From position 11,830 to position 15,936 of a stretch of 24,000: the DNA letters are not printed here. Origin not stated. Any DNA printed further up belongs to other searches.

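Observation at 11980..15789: Aconitase A fused to a TM helix and a periplasmic OmpA-like peptidoglycan-binding domain (1269 aa)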

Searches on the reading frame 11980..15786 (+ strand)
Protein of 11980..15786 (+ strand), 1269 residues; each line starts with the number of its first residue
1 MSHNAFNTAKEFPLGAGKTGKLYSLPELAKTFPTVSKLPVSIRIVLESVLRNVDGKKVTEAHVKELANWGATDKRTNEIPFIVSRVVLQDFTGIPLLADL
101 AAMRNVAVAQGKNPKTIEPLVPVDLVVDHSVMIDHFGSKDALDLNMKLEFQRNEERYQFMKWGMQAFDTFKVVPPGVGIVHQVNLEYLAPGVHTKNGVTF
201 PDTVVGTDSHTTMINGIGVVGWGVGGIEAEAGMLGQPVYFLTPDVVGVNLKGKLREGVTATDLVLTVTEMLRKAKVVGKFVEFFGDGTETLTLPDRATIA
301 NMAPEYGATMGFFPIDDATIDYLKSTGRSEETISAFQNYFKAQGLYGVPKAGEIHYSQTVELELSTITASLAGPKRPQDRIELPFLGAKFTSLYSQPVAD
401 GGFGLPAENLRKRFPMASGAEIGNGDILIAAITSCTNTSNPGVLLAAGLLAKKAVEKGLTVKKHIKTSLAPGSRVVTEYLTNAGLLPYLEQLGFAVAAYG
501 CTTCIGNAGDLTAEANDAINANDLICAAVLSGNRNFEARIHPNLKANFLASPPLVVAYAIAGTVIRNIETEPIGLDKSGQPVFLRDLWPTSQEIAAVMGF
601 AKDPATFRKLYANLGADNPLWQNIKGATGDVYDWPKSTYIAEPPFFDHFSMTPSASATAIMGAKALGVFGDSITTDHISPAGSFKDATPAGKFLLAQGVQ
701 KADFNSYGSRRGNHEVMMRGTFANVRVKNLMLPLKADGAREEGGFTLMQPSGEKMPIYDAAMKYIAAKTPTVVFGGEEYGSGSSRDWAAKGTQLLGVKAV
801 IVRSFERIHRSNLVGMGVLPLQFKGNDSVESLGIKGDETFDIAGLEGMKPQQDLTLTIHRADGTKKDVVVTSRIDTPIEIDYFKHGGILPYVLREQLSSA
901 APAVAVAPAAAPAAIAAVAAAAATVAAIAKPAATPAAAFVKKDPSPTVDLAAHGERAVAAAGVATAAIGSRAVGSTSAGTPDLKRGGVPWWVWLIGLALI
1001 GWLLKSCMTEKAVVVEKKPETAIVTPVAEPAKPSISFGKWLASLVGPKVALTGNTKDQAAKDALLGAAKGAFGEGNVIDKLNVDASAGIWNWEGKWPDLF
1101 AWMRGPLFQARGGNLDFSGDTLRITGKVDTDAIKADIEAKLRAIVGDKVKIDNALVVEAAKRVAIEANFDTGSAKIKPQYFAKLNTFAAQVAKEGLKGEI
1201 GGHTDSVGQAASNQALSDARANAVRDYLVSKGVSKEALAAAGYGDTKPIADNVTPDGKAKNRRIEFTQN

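Call 3: search_protein_families(library=pfam, proteins=[window:11980-15786:+], max_evalue=0.1)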
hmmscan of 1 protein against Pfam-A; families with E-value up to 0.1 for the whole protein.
window:11980-15786:+ (1269 aa): 5 families
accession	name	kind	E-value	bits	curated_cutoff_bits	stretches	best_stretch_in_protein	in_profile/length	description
PF00330.25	Aconitase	-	1e-160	536.1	28.7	1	57-562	2-463/463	Aconitase family (aconitate hydratase)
PF00694.25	Aconitase_C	-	9.2e-38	130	22.8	1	692-824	3-129/131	Aconitase C-terminal domain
PF00691.25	OmpA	-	1.3e-21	77.2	27.2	1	1169-1262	2-98/98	OmpA family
PF21923.1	BON_like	-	0.00026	21.2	24.1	1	1046-1084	7-46/47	BON-like domain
PF04972.22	BON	-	0.077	13.7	27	0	1122-1158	33-68/69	BON domain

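Call 4: search_protein_families(library=ncbifam, proteins=[window:11980-15786:+], max_evalue=0.01)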
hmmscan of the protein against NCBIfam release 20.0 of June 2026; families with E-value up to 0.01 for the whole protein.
window:11980-15786:+ (1269 aa): 66 families (the best 25 are shown)
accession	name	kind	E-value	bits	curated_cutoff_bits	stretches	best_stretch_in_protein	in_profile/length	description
NF009520.0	PRK12881.1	subfamily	0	1415.7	905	1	1-897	1-891/893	aconitate hydratase AcnA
NF006757.0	PRK09277.1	subfamily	0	1346.7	686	1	4-898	5-886/888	aconitate hydratase AcnA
TIGR01341.1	aconitase_1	equivalog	0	1289.3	945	1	19-897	2-876/876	aconitate hydratase AcnA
TIGR02333.1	2met_isocit_dHY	equivalog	7.1e-246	818.2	1419.85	1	36-890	31-850/858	Fe/S-dependent 2-methylisocitrate dehydratase AcnD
NF005558.0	PRK07229.1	equivalog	2.7e-99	333.5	612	1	57-895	8-644/647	aconitate hydratase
TIGR01340.1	aconitase_mito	equivalog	2.5e-73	247.6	825.35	2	118-573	80-481/745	aconitate hydratase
TIGR01342.1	acon_putative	hypoth_equivalog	1.8e-69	234.6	719.15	3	145-378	63-273/655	putative aconitate hydratase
NF009116.0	PRK12466.1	subfamily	5.1e-41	140.7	531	1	125-566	61-464/472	3-isopropylmalate dehydratase large subunit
NF001614.1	PRK00402.1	subfamily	2e-40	138.8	385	2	176-379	97-278/415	aconitase/3-isopropylmalate dehydratase large subunit family protein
NF004016.0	PRK05478.1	subfamily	1e-38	133.1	510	1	176-566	105-462/468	3-isopropylmalate dehydratase large subunit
TIGR02083.1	LEU2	equivalog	4.3e-36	124.7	610.65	2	198-380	111-279/419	3-isopropylmalate dehydratase large subunit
TIGR01343.1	hacA_fam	subfamily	1.2e-34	119.6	385.7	2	172-379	90-275/412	homoaconitate hydratase family protein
TIGR02086.1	IPMI_arch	subfamily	2e-34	119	410.15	2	171-379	88-273/411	3-isopropylmalate dehydratase/homoaconitate hydratase family large subunit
NF053611.1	YiaD_Gzip_OmpA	equivalog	8.7e-31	107.2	175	1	1146-1266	84-204/206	YiaD family glycine zipper/OmpA-like lipoprotein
TIGR00170.1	leuC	equivalog_domain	2e-28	99.2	560.25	1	159-564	90-460/466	3-isopropylmalate dehydratase large subunit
NF053612.1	anchor_PA1041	equivalog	6.7e-26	91.7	250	1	1166-1266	132-233/236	PA1041 family peptidoglycan-binding anchor lipoprotein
TIGR03350.1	type_VI_ompA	equivalog_domain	1.3e-21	77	139.8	1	1164-1266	29-135/137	type VI secretion system protein TssL, long form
NF005999.0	PRK08126.1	subfamily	7.7e-20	71.1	571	1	1166-1266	324-428/432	hypothetical protein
NF053585.1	OMP_LP_YfiB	equivalog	4e-19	69.1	128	1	1169-1264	60-156/163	outer membrane lipoprotein YfiB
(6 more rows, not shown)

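Call 7: find_encoding_contigs(protein=window:11980-15786:+, flank=6000, max_places=8)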
Protein window:11980-15786:+ (1269 aa): no gene with exactly this product is on record in the collection.

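Call 11: find_homologous_proteins(query=window:11980-15786:+, max_evalue=1e-10)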
Query window:11980-15786:+ (1269 aa): 8000 proteins with E <= 1e-10 among 8000 candidates; the best 120 are listed.
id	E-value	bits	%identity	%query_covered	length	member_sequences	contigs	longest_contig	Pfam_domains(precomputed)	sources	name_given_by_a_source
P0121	0.0e+0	2847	100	100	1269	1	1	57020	PF00691.26,PF21923.2,PF00694.26,PF00330.26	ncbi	-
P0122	0.0e+0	2514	88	100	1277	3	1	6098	PF00691.26,PF00694.26,PF00330.26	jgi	jgi:aconitate hydratase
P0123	0.0e+0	2463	86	100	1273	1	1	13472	PF00691.26,PF00694.26,PF00330.26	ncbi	-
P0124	0.0e+0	2461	86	100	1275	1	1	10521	PF00691.26,PF00694.26,PF00330.26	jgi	jgi:aconitate hydratase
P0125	0.0e+0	2364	82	100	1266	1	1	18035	PF00691.26,PF00694.26,PF00330.26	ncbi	-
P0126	0.0e+0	2335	81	100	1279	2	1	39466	PF00691.26,PF00694.26,PF00330.26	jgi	jgi:aconitate hydratase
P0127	0.0e+0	2317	82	100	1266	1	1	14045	PF00691.26,PF00694.26,PF00330.26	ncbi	-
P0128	0.0e+0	2288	80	100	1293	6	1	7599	PF00691.26,PF00694.26,PF00330.26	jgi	jgi:aconitate hydratase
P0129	0.0e+0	1641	79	71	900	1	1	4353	PF00694.26,PF00330.26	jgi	jgi:aconitate hydratase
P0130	0.0e+0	1641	79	71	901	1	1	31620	PF00694.26,PF00330.26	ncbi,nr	ncbi:MAG: aconitate hydratase AcnA [Betaproteobacteria bacterium]|nr:aconitate hydratase AcnA [Betap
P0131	0.0e+0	1634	79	71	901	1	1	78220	PF00694.26,PF00330.26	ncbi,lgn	-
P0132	0.0e+0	1632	79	71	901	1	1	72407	PF00694.26,PF00330.26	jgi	jgi:aconitate hydratase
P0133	0.0e+0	1626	79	71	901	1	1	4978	PF00694.26,PF00330.26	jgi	jgi:aconitate hydratase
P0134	0.0e+0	1623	79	71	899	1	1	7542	PF00694.26,PF00330.26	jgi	jgi:aconitate hydratase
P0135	0.0e+0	1623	78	71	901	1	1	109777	PF00694.26,PF00330.26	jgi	-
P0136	0.0e+0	1622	79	71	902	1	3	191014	PF00694.26,PF00330.26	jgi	-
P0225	0.0e+0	1567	75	71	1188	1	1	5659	PF00691.26,PF00694.26,PF00330.26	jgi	jgi:aconitate hydratase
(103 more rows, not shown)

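Call 13: list_cluster_members(proteins=[P0121, P0123, P0125, P0127, P0122, P0126, P0128, P0225, P0031, P0124])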
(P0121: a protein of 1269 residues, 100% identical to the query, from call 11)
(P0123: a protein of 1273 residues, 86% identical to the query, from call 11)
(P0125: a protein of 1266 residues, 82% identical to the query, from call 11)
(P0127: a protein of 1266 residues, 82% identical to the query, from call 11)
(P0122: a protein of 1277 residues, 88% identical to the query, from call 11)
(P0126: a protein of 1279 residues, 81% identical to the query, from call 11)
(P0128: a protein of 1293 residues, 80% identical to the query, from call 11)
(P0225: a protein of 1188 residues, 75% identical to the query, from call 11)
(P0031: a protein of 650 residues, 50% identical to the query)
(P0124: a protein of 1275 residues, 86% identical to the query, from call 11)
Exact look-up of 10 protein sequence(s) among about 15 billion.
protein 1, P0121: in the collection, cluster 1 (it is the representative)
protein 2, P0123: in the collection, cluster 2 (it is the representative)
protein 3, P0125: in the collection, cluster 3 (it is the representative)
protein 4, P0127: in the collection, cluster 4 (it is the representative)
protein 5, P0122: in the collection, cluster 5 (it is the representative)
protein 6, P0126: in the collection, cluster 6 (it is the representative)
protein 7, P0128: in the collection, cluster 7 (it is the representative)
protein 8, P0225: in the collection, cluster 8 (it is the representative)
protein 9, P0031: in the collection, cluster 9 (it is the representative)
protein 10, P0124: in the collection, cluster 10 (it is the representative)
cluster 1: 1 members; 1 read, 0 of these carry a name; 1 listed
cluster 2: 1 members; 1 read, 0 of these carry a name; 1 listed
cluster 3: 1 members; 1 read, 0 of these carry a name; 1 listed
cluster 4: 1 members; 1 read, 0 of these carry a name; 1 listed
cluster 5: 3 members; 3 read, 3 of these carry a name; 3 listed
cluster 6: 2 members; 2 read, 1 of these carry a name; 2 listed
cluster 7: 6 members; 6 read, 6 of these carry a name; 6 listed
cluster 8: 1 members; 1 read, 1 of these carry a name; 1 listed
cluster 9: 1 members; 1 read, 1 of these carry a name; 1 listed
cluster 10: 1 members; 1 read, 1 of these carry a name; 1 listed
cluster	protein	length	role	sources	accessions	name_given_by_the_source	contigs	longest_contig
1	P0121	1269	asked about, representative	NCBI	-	-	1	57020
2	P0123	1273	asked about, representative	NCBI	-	-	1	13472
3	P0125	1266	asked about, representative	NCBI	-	-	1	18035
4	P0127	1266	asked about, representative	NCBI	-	-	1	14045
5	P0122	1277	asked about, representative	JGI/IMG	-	aconitate hydratase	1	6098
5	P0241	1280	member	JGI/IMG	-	aconitate hydratase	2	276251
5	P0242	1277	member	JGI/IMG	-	aconitate hydratase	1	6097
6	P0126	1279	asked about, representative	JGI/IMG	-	aconitate hydratase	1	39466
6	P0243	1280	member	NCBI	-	-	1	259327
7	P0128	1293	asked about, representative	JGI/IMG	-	aconitate hydratase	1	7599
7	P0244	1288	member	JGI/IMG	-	aconitate hydratase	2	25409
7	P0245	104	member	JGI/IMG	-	aconitate hydratase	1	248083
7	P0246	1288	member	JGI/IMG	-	aconitate hydratase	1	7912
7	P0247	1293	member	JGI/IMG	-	aconitate hydratase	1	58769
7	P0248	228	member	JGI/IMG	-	aconitate hydratase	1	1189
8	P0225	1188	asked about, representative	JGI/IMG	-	aconitate hydratase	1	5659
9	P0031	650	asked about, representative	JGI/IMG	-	succinyl-CoA synthetase beta subunit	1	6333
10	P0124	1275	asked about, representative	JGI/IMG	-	aconitate hydratase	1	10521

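Call 16: find_encoding_contigs(protein=P0126, flank=8000, max_places=3)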
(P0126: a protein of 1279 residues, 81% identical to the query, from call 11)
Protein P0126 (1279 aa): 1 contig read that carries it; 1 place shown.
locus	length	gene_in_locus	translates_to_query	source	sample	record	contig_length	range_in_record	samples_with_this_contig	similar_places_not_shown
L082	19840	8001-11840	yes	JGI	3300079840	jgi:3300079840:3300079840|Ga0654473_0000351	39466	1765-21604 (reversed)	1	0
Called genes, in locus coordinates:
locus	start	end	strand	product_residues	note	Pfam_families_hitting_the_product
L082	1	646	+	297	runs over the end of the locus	PF13714:PEP_mutase, PF00463:ICL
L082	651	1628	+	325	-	-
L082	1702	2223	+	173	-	PF10604:Polyketide_cyc2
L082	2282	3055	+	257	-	-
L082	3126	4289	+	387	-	PF00285:Citrate_synt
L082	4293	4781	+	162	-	PF00583:Acetyltransf_1, PF13673:Acetyltransf_10, PF13508:Acetyltransf_7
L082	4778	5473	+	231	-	-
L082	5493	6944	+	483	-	PF03972:MmgE_PrpD_N, PF19305:MmgE_PrpD_C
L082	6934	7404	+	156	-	PF12276:DUF3617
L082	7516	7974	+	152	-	PF12276:DUF3617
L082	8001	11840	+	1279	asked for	PF00330:Aconitase, PF00694:Aconitase_C, PF00691:OmpA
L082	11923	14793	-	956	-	PF00005:ABC_tran (faint), PF02463:SMC_N (faint), PF03193:RsgA_GTPase (faint), PF13191:AAA_16 (faint), PF13555:AAA_29 (faint), PF20703:nSTAND1 (faint), PF17760:UvrA_inter, PF17755:UvrA_DNA-bind, +3 more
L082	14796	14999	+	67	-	-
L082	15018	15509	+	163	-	PF00436:SSB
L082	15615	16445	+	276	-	PF00561:Abhydrolase_1, PF12146:Hydrolase_4, PF12697:Abhydrolase_6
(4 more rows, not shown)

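Call 17: find_encoding_contigs(protein=P0125, flank=8000, max_places=3)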
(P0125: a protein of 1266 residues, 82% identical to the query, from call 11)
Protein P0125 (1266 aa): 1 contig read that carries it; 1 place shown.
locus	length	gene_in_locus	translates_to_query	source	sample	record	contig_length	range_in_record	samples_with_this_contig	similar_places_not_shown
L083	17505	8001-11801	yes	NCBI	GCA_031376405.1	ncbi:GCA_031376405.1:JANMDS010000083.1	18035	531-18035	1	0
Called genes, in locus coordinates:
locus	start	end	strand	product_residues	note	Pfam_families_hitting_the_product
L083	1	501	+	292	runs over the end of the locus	PF13714:PEP_mutase, PF00463:ICL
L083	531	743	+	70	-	-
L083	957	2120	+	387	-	PF00285:Citrate_synt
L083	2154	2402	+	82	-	-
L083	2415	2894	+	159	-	PF00583:Acetyltransf_1, PF13508:Acetyltransf_7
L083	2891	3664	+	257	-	-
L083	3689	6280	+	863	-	PF00330:Aconitase, PF00694:Aconitase_C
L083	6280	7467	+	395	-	PF04303:PrpF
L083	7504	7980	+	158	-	PF12276:DUF3617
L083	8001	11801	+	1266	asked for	PF00330:Aconitase, PF00694:Aconitase_C, PF00691:OmpA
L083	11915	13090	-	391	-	PF02771:Acyl-CoA_dh_N, PF02770:Acyl-CoA_dh_M, PF00441:Acyl-CoA_dh_1, PF08028:Acyl-CoA_dh_2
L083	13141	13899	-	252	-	PF00378:ECH_1, PF16113:ECH_2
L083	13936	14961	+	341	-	PF01636:APH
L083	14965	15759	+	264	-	PF03372:Exo_endo_phos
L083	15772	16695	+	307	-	PF12146:Hydrolase_4, PF00561:Abhydrolase_1, PF12697:Abhydrolase_6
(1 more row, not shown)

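Call 30: find_encoding_contigs(protein=P0130, flank=6000, max_places=2)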
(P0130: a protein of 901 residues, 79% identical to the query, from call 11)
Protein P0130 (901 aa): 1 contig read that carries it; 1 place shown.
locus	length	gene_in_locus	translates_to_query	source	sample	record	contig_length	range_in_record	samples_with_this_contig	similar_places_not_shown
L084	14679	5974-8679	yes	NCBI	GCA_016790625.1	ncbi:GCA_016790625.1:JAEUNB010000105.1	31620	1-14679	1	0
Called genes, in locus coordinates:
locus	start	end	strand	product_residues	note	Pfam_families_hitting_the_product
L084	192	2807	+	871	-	PF00330:Aconitase, PF00694:Aconitase_C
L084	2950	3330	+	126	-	PF04480:DUF559, PF18741:MTES_1575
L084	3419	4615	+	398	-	PF04303:PrpF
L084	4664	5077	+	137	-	PF12276:DUF3617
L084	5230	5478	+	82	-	PF04014:MazE_antitoxin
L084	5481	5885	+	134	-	PF01850:PIN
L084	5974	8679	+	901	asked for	PF00330:Aconitase, PF00694:Aconitase_C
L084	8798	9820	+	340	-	PF01963:TraB_PrgY_gumN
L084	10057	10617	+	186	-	-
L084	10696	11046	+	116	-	-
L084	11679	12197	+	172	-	PF14534:DUF4440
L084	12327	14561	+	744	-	-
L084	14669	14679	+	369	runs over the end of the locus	PF01244:Peptidase_M19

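Call 31: find_encoding_contigs(protein=P0136, flank=6000, max_places=2)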
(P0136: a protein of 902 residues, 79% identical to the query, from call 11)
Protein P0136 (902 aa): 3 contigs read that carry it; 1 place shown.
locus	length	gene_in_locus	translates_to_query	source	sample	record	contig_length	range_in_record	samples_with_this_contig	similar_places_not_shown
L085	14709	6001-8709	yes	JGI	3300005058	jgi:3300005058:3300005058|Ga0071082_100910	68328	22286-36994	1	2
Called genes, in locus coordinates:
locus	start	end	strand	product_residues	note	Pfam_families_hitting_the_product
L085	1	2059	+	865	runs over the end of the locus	PF00330:Aconitase, PF00694:Aconitase_C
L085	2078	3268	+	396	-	PF04303:PrpF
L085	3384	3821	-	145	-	-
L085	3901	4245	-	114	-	PF15580:Imm53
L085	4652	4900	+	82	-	PF04014:MazE_antitoxin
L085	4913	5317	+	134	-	PF01850:PIN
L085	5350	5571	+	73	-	-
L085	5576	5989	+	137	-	-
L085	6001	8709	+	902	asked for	PF00330:Aconitase, PF00694:Aconitase_C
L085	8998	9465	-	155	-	PF13826:Monooxy_af470-like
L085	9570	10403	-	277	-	-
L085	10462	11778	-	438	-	PF01595:CNNM, PF00571:CBS, PF03471:CorC_HlyC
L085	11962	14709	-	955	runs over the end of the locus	PF00675:Peptidase_M16, PF05193:Peptidase_M16_C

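Call 32: find_encoding_contigs(protein=P0225, flank=6000, max_places=2)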
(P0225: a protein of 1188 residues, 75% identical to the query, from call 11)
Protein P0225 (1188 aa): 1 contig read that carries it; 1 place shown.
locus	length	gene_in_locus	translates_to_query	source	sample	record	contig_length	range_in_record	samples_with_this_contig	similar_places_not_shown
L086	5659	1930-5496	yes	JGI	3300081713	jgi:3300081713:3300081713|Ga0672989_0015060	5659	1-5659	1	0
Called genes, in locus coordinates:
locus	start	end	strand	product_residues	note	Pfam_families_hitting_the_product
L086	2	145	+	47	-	?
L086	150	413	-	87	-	-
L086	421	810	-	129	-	-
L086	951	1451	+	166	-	PF12276:DUF3617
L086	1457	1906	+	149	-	PF12276:DUF3617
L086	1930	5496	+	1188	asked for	PF00330:Aconitase, PF00694:Aconitase_C, PF00691:OmpA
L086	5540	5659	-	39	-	?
